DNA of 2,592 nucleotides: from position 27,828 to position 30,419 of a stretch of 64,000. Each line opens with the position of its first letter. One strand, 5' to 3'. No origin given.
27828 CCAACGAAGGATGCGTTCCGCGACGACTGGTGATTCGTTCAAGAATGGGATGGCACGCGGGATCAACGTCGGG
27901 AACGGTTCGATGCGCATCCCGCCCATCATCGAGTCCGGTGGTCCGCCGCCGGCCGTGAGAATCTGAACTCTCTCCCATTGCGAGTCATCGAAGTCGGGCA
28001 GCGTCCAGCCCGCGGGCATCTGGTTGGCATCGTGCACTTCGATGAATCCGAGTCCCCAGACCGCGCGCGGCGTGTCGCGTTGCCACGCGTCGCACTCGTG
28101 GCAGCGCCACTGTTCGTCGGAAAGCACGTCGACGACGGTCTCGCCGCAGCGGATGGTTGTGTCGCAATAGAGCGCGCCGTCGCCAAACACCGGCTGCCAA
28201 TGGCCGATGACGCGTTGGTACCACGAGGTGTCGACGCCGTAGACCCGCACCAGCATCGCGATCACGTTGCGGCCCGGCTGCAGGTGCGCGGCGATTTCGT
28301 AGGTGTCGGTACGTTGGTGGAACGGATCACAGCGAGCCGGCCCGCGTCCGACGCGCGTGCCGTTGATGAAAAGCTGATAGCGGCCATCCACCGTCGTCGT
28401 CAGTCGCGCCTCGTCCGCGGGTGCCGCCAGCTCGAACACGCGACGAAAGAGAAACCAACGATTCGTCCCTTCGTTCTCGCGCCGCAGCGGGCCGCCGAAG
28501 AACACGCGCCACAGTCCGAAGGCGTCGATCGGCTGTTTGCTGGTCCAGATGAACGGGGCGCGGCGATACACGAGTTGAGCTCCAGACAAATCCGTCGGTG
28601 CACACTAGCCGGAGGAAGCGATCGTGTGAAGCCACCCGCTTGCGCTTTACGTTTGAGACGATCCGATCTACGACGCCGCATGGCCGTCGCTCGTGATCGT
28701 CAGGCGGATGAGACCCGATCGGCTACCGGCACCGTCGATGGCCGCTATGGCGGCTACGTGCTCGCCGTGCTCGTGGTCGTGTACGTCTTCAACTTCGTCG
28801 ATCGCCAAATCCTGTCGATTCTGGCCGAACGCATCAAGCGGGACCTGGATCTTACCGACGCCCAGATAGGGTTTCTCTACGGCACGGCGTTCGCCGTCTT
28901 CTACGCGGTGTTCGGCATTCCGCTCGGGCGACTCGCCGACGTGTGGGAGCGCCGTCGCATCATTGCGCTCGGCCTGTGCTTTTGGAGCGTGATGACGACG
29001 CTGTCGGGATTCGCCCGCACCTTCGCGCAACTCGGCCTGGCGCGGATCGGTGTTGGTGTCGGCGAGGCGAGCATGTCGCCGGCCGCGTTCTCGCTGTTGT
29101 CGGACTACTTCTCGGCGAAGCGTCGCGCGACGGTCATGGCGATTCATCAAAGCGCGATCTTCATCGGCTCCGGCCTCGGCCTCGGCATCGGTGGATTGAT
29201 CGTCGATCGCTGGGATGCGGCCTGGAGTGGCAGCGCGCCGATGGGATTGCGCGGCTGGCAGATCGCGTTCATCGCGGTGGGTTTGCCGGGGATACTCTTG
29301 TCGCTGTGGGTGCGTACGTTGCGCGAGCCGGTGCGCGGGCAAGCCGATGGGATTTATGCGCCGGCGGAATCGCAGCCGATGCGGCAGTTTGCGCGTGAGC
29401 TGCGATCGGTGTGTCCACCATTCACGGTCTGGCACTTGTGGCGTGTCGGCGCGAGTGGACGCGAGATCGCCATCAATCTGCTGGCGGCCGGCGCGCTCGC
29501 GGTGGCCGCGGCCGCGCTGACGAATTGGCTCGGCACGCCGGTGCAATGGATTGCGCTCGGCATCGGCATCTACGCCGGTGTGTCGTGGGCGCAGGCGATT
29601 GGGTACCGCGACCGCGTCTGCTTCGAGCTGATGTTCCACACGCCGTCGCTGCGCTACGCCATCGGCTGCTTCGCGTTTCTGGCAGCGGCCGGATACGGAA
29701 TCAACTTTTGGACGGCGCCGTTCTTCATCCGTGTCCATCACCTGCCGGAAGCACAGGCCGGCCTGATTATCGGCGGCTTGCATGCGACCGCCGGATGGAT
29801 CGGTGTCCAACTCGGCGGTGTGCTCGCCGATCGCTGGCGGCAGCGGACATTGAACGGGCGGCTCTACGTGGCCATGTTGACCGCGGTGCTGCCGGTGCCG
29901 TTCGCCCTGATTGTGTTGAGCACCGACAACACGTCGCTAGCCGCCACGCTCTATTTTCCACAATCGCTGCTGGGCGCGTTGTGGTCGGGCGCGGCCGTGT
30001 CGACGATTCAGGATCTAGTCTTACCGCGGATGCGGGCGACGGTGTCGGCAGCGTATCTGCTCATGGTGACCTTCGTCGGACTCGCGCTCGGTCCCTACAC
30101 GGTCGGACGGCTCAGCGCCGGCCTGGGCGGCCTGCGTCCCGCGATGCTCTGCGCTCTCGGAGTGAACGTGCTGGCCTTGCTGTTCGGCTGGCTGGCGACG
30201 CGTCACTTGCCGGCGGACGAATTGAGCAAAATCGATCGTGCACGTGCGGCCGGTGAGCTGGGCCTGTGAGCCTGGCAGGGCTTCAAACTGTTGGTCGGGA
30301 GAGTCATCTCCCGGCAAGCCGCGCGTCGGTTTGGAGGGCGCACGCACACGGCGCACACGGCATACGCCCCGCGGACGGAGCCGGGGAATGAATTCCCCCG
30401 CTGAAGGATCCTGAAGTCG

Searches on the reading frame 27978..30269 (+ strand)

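Call 76: search_protein_families(library=pfam, proteins=[window:27978-30269:+], max_evalue=0.00001)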
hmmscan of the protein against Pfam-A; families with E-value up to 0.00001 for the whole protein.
window:27978-30269:+ (763 aa): 1 family
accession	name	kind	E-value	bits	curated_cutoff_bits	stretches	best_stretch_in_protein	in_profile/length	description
PF07690.21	MFS_1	-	1.5e-36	126.5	33.4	1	266-706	2-347/347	Major Facilitator Superfamily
